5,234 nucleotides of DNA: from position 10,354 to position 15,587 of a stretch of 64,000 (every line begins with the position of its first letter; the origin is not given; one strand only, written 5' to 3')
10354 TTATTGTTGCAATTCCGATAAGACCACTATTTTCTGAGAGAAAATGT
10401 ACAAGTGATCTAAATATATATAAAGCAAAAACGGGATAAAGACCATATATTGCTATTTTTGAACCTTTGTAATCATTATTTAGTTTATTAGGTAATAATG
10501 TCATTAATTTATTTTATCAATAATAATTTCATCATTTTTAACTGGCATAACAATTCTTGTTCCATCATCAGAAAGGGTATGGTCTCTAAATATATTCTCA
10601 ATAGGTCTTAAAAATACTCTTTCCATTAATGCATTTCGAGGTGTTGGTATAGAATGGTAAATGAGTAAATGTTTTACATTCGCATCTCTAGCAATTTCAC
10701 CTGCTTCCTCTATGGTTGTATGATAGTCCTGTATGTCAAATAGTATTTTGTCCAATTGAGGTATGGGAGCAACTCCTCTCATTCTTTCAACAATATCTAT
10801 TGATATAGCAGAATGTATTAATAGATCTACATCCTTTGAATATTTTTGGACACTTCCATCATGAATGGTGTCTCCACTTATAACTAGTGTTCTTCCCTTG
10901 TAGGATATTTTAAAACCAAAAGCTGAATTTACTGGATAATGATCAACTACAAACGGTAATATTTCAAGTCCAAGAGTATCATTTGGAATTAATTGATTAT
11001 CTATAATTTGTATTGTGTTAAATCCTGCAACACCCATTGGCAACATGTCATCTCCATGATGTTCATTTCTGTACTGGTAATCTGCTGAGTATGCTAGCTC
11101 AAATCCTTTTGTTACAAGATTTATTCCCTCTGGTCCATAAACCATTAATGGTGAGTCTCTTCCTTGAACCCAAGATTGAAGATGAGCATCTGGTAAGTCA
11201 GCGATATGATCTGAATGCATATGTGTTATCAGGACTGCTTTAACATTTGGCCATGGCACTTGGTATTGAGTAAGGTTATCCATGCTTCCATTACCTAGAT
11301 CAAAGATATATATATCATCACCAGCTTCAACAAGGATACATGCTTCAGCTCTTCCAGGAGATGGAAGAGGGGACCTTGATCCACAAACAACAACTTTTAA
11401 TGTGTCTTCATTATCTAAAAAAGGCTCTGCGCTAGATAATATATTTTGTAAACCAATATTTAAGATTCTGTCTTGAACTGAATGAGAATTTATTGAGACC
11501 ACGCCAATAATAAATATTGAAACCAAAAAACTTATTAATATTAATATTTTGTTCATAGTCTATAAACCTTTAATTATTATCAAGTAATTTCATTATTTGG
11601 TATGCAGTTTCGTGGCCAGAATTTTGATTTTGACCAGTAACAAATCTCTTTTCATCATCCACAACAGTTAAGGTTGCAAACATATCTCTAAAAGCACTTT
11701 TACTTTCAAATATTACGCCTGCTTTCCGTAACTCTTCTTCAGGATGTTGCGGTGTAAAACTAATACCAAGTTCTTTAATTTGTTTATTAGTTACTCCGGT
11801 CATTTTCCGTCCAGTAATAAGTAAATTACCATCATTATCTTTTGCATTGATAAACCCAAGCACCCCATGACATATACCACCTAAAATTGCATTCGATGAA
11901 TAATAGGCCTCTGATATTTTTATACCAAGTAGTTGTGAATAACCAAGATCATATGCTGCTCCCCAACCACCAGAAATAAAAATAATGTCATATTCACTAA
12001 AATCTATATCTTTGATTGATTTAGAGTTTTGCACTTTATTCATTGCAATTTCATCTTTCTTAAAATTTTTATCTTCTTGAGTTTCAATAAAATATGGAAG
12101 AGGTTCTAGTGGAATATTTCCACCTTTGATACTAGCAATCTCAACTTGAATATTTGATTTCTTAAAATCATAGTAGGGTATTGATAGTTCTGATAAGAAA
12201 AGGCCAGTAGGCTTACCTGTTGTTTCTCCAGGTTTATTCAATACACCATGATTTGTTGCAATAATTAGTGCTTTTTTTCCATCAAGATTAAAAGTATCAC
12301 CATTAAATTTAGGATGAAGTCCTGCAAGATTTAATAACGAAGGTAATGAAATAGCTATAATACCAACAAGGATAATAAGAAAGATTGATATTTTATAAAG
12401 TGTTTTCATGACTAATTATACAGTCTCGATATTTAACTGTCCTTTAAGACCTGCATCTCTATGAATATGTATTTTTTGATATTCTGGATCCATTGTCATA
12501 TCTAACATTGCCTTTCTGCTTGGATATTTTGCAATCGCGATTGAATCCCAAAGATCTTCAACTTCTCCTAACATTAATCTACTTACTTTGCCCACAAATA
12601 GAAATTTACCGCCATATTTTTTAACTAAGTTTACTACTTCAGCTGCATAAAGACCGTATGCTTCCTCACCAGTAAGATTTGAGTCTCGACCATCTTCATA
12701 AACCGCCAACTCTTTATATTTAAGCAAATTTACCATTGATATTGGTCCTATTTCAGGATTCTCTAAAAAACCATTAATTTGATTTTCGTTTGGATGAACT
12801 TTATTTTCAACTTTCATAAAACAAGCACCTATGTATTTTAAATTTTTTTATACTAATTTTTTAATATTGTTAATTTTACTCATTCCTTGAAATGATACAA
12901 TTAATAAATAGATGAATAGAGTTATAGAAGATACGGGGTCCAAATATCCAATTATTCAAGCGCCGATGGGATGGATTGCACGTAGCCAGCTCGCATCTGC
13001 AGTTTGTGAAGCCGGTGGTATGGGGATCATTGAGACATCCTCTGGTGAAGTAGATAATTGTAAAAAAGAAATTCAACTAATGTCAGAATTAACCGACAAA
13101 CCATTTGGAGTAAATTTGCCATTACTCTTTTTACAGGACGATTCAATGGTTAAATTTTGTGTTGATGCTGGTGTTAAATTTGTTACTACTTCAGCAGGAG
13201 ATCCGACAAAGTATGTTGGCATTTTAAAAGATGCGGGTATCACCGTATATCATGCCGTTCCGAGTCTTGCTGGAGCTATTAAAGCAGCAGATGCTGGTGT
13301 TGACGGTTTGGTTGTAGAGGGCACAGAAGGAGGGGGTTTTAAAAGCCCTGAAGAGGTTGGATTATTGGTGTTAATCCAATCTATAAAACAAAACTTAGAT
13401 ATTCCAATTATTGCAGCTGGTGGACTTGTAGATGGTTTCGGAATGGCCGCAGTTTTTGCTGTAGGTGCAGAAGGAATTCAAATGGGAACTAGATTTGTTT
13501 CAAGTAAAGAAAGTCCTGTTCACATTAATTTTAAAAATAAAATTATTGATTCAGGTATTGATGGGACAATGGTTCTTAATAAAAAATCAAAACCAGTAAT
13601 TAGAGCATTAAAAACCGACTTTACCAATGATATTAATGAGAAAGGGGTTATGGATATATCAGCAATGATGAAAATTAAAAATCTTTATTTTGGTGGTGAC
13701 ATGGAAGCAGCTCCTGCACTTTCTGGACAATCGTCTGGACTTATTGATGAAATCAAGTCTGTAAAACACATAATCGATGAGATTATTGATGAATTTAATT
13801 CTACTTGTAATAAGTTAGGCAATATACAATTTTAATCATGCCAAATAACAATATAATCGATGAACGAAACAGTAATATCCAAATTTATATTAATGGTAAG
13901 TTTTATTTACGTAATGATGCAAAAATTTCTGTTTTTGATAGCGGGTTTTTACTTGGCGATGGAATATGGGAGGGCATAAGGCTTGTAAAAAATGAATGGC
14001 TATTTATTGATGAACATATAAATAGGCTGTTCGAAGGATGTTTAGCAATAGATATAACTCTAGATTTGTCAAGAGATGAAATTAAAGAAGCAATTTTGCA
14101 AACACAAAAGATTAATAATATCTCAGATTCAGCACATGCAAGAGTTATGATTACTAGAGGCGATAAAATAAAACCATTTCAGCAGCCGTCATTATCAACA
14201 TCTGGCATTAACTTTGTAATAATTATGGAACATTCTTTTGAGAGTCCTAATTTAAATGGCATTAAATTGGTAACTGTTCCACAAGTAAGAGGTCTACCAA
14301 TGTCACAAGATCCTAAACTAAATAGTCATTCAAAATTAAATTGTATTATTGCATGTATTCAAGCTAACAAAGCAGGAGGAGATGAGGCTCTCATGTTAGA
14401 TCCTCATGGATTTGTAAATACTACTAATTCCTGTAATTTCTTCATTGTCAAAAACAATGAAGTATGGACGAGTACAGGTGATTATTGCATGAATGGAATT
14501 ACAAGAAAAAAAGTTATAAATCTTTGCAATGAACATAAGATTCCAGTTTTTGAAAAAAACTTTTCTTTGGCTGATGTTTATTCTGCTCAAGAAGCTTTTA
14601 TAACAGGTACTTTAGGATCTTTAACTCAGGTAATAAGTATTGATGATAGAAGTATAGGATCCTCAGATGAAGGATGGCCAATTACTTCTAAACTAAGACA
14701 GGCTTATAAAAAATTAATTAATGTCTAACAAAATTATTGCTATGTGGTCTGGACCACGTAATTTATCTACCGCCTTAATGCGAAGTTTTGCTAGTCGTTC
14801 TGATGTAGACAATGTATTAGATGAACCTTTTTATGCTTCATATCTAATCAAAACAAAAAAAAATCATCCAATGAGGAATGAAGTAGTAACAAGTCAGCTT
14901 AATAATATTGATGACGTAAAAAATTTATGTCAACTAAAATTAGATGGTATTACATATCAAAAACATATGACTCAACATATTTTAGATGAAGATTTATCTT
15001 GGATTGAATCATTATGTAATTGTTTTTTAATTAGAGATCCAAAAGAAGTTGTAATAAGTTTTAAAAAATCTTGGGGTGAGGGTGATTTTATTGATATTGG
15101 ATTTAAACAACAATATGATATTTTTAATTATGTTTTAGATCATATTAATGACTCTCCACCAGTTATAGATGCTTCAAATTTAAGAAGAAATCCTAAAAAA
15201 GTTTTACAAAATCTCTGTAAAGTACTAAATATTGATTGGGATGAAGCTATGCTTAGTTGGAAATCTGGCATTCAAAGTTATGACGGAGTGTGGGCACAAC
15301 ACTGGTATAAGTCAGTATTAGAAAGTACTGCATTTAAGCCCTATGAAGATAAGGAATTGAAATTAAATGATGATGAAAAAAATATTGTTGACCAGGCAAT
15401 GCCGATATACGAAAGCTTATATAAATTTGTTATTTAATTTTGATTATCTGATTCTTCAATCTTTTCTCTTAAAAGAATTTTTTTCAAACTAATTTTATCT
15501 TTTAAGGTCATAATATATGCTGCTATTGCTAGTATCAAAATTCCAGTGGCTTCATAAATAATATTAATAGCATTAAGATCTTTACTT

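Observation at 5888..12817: Nine-gene gap-free operon joining four glutathione/thiol-fold enzymes, a DhlA-type dehalogenase, exported MBL and DJ-1 hydrolases, DUF1330 and a membrane protein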

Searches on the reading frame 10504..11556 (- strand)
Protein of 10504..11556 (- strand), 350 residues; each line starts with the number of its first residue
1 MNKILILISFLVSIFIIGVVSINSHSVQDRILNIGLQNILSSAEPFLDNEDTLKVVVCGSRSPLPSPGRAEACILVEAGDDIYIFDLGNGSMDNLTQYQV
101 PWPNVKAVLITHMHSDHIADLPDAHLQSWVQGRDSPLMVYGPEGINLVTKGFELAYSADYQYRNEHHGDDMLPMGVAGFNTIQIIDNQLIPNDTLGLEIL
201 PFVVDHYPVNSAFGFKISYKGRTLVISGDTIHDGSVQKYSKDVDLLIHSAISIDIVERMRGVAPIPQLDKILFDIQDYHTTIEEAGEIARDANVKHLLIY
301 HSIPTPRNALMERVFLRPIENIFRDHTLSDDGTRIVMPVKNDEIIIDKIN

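Call 3: search_protein_families(library=pfam, proteins=[window:10504-11556:-], max_evalue=0.01)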
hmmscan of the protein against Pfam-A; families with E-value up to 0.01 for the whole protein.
window:10504-11556:- (350 aa): 3 families
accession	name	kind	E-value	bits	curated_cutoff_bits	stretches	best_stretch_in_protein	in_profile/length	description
PF12706.13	Lactamase_B_2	-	2.7e-13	50.4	27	1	102-301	28-199/200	Beta-lactamase superfamily domain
PF00753.33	Lactamase_B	-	8.1e-12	45.9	22.7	1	71-241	6-161/196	Metallo-beta-lactamase superfamily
PF13483.12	Lactamase_B_3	-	0.0011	19.4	24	1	95-144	27-58/160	Beta-lactamase superfamily domain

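Call 4: search_protein_families(library=ncbifam, proteins=[window:10504-11556:-], max_evalue=0.01)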
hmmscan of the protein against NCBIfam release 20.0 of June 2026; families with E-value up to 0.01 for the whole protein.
window:10504-11556:- (350 aa): 15 families
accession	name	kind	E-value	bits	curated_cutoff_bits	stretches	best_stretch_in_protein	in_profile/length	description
NF041257.1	GntH_guanitoxin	equivalog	2.3e-40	138.7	333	1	50-304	10-267/374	guanitoxin biosynthesis MBL fold metallo-hydrolase GntH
NF000806.0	PRK00055.2-4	equivalog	2.4e-38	132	363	1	53-306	2-245/280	ribonuclease Z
NF000801.0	PRK00055.1-3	equivalog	2.2e-29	102.5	252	2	53-156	2-106/307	ribonuclease Z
TIGR02651.1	RNase_Z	equivalog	8.3e-28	97.3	292.95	2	55-157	2-104/302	ribonuclease Z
NF041851.1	cyc_nuc_deg_phdiest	equivalog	8.2e-16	58.1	400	1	54-304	2-223/253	cyclic nucleotide-degrading phosphodiesterase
NF000800.0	PRK00055.1-1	equivalog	8.9e-15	54.5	398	1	58-147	6-99/305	ribonuclease Z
TIGR02649.1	true_RNase_BN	exception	9.6e-10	38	563.7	1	79-147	30-99/304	ribonuclease BN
NF002558.0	PRK02126.1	subfamily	3e-09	36.3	315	1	84-145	31-86/345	ribonuclease Z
NF000805.0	PRK00055.2-3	equivalog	6.2e-08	32.2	416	1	55-122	6-73/307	ribonuclease Z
NF038231.1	MBL_Geo_Pelo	equivalog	5.9e-06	26.1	360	1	56-158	21-118/250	GPMC system MBL fold metallohydrolase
NF000804.0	PRK00055.2-1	equivalog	3.1e-05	23.2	402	0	55-124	6-75/306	ribonuclease Z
NF047979.1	lactonase_AidB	equivalog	0.00012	21.5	360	0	74-124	63-113/271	AidB family quorum-quenching N-acyl homoserine lactonase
TIGR03307.1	PhnP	equivalog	0.00019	20.8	272.25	1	56-144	22-101/249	phosphonate metabolism protein PhnP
TIGR02650.1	RNase_Z_T_toga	equivalog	0.00088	18.5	507.05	0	84-156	22-93/277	ribonuclease Z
NF002553.0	PRK02113.1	equivalog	0.0044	16.5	386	1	55-129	21-91/252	MBL fold metallo-hydrolase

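Call 31: search_solved_structures(query=window:10504-11556:-, show_alignments=1, max_evalue=0.00001)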
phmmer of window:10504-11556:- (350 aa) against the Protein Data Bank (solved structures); distinct sequences matched with E-value up to 0.00001: 13.
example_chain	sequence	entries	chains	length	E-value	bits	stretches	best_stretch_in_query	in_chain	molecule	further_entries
6j4n_A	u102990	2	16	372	1.6e-20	76.7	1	51-302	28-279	Metallo-beta-lactamases PNGM-1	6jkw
7byq_A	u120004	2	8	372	1.8e-19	73.2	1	50-300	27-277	Metallo-beta-lactamase PNGM-1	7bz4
7bz3_A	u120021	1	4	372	3.6e-19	72.2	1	50-302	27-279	Metallo-beta-lactamase PNGM-1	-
7bz1_A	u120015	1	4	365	3.7e-19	72.2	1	51-302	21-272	Metallo-beta-lactamase PNGM-1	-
7bzi_G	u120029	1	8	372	3.9e-19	72.1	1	51-302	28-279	Metallo-beta-lactamase PNGM-1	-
7wi1_A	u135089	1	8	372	3.9e-19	72.1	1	51-302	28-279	Metallo-beta-lactamase PNGM-1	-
8gyg_A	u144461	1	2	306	1.5e-18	70.2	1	62-331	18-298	Arysulfatase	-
1y44_A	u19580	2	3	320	1.7e-13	53.6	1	59-147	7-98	Ribonuclease Z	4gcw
2fk6_A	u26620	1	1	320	4.1e-12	49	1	59-147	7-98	RIBONUCLEASE Z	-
3zwf_A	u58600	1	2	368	9.7e-10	41.2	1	55-157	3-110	ZINC PHOSPHODIESTERASE ELAC PROTEIN 1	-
2cbn_A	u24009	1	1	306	7.8e-09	38.2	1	57-147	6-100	RIBONUCLEASE Z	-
6kns_A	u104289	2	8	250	2.8e-08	36.4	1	50-125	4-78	Putative metal-dependent hydrolase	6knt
1zkp_A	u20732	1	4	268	3.9e-08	35.9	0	49-123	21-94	hypothetical protein BA1088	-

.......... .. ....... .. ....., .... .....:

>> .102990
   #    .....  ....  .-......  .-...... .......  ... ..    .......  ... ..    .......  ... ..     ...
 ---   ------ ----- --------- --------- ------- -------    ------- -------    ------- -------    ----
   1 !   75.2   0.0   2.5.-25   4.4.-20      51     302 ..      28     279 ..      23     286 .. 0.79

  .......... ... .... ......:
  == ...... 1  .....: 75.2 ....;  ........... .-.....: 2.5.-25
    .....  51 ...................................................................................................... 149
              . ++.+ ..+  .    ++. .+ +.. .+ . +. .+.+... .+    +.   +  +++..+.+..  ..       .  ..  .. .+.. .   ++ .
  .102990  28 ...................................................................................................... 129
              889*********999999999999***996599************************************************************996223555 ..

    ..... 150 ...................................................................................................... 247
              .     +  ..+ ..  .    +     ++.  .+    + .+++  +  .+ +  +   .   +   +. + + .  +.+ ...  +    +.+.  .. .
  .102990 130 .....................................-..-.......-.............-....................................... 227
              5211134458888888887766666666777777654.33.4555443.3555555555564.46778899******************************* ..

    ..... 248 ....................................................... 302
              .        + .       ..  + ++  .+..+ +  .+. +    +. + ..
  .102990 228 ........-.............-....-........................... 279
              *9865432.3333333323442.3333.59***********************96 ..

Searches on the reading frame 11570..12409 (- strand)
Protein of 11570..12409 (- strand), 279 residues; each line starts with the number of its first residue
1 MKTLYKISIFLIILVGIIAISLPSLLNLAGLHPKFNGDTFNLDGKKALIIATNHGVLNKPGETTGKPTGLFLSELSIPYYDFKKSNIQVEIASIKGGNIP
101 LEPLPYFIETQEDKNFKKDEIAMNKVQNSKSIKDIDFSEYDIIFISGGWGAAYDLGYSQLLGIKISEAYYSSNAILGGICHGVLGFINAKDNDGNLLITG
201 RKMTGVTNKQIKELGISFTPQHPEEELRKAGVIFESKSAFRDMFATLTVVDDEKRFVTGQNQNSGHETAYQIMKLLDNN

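Call 3: search_protein_families(library=pfam, proteins=[window:11570-12409:-], max_evalue=0.01)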
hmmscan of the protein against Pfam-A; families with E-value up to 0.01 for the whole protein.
window:11570-12409:- (279 aa): 2 families
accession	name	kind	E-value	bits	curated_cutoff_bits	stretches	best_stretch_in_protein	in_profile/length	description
PF01965.30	DJ-1_PfpI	-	1.6e-09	38.3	26.6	1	73-274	14-164/165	DJ-1/PfpI family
PF17124.11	ThiJ_like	-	0.0026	18.1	30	0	131-192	74-144/186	ThiJ/PfpI family-like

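Call 4: search_protein_families(library=ncbifam, proteins=[window:11570-12409:-], max_evalue=0.01)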
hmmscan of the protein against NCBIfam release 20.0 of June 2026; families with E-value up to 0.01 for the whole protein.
window:11570-12409:- (279 aa): 3 families
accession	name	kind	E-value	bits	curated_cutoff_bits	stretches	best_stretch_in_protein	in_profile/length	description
TIGR01382.1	PfpI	subfamily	1.3e-07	31.3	139.05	1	73-213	13-130/169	DJ-1/PfpI/YhbO family deglycase/protease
NF003168.0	PRK04155.1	equivalog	2.1e-07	30.3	365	1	43-204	48-211/287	glyoxalase III HchA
TIGR01383.1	not_thiJ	equivalog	0.0012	18.7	131.25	1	126-187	50-110/180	DJ-1 family glyoxalase III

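Call 33: search_solved_structures(query=window:11570-12409:-, show_alignments=1, max_evalue=0.01)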
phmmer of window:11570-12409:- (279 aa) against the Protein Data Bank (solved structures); distinct sequences matched with E-value up to 0.01: 17.
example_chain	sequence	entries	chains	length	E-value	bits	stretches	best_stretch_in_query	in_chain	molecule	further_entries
4p5p_A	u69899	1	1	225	6e-36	127.2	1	45-274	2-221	ThiJ/PfpI family protein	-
1u9c_A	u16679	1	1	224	5.8e-25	91.2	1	43-277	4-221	APC35852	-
4lru_A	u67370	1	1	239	1e-15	60.9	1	58-273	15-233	Glyoxalase III (glutathione-independent)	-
1qvv_A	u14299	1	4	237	7.7e-14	54.7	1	61-276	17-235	YDR533c protein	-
4qyx_A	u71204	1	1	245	8e-14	54.7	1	61-276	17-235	Probable chaperone protein HSP31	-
3n7t_A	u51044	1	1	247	9.7e-14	54.4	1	58-275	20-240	Macrophage binding protein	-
3mii_A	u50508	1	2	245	6.1e-13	51.8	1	43-219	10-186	Probable chaperone protein HSP33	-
1qvw_A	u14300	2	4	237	6.4e-13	51.7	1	61-276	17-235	YDR533c protein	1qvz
3kkl_A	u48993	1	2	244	1.1e-12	51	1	45-219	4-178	Probable chaperone protein HSP33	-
1izy_A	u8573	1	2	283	5.4e-05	25.7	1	47-231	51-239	Hsp31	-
1ons_A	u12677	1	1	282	0.00013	24.5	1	47-231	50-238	Chaperone protein hchA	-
1pv2_A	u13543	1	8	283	0.00013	24.5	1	47-231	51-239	Chaperone protein hchA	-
1n57_A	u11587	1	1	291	0.00014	24.3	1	47-231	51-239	Chaperone Hsp31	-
4i2n_A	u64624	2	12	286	0.0024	20.3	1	66-208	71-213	Intracellular protease/amidase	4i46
5jzm_A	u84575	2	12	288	0.0025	20.3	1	66-208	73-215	Intracellular protease/amidase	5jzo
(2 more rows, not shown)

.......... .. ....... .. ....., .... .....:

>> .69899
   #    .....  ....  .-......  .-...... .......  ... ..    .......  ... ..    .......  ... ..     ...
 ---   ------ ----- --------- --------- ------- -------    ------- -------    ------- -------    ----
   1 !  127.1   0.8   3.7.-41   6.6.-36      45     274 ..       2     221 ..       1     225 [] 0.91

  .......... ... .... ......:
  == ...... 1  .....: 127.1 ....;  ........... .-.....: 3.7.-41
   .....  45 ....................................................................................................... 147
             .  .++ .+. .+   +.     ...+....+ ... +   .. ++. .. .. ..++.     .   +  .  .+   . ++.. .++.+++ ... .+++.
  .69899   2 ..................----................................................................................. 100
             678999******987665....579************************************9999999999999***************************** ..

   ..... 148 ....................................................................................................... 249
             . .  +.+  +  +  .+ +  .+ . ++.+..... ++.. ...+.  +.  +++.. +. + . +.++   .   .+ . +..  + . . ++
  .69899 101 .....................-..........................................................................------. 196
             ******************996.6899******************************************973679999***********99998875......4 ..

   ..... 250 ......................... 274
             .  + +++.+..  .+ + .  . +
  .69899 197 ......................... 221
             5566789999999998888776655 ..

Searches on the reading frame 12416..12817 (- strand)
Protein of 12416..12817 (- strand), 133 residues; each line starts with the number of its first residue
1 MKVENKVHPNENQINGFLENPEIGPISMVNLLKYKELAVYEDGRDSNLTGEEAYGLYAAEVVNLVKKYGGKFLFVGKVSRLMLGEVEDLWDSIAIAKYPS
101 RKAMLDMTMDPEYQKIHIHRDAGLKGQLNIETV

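Call 3: search_protein_families(library=pfam, proteins=[window:12416-12817:-], max_evalue=0.01)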
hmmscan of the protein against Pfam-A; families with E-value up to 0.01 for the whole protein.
window:12416-12817:- (133 aa): 1 family
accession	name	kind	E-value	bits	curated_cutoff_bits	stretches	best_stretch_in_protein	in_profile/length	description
PF07045.17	DUF1330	-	3.5e-09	37.4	23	1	48-128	10-88/94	Domain of unknown function (DUF1330)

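Call 4: search_protein_families(library=ncbifam, proteins=[window:12416-12817:-], max_evalue=0.01)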
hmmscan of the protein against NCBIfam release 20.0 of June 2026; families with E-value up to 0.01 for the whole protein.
window:12416-12817:- (133 aa): 0 families

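Call 34: search_solved_structures(query=window:12416-12817:-, show_alignments=0, max_evalue=0.1)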
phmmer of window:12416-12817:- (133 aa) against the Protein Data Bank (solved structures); distinct sequences matched with E-value up to 0.1: 3.
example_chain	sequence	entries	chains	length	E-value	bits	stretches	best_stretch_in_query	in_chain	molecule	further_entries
3dca_A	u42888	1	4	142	7.6e-19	71.6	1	7-125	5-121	RPA0582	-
3hhl_A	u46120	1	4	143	1e-18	71.2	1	7-125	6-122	RPA0582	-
3lo3_A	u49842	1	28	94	0.0027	21.4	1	54-129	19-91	uncharacterized conserved protein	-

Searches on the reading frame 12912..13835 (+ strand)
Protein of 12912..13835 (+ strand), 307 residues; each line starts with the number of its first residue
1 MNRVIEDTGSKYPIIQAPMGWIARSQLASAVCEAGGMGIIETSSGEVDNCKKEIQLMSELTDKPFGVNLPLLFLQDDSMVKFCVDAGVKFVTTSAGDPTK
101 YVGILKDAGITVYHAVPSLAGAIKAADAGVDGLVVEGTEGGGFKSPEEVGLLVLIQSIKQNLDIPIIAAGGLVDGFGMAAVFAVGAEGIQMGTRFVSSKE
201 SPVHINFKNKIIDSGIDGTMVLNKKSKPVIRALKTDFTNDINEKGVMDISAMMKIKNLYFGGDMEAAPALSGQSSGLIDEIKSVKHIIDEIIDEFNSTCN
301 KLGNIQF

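Call 56: search_protein_families(library=pfam, proteins=[window:12912-13835:+], max_evalue=0.001)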
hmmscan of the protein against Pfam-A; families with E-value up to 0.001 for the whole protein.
window:12912-13835:+ (307 aa): 2 families
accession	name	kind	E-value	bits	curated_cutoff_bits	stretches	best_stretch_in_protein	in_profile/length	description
PF03060.21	NMO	-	3.6e-58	198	28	2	77-293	103-330/331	Nitronate monooxygenase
PF00478.31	IMPDH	-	2.7e-10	40.2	25.6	1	11-192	34-173/345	IMP dehydrogenase / GMP reductase domain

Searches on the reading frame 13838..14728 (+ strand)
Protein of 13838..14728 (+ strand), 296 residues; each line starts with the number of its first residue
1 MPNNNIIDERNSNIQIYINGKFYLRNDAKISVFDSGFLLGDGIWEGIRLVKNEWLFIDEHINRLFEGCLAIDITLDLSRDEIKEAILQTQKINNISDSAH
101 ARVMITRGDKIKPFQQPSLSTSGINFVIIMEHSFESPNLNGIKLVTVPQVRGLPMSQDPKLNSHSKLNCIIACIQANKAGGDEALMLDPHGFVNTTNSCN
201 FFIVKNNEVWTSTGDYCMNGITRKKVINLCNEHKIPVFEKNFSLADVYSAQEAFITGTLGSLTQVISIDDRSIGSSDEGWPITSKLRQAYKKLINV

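Call 56: search_protein_families(library=pfam, proteins=[window:13838-14728:+], max_evalue=0.001)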
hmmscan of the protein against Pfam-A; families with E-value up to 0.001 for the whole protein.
window:13838-14728:+ (296 aa): 1 family
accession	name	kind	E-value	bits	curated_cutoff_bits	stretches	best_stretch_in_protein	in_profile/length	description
PF01063.24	Aminotran_4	-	1.7e-41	143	28.5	1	42-268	1-223/223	Amino-transferase class IV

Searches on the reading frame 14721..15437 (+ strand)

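Call 56: search_protein_families(library=pfam, proteins=[window:14721-15437:+], max_evalue=0.001)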
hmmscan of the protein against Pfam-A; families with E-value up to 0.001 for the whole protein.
window:14721-15437:+ (238 aa): 1 family
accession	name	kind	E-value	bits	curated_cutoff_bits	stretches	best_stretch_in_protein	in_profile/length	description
PF19798.5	Sulfotransfer_5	-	2.1e-53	181.5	23.2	1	5-233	3-222/226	Sulfotransferase domain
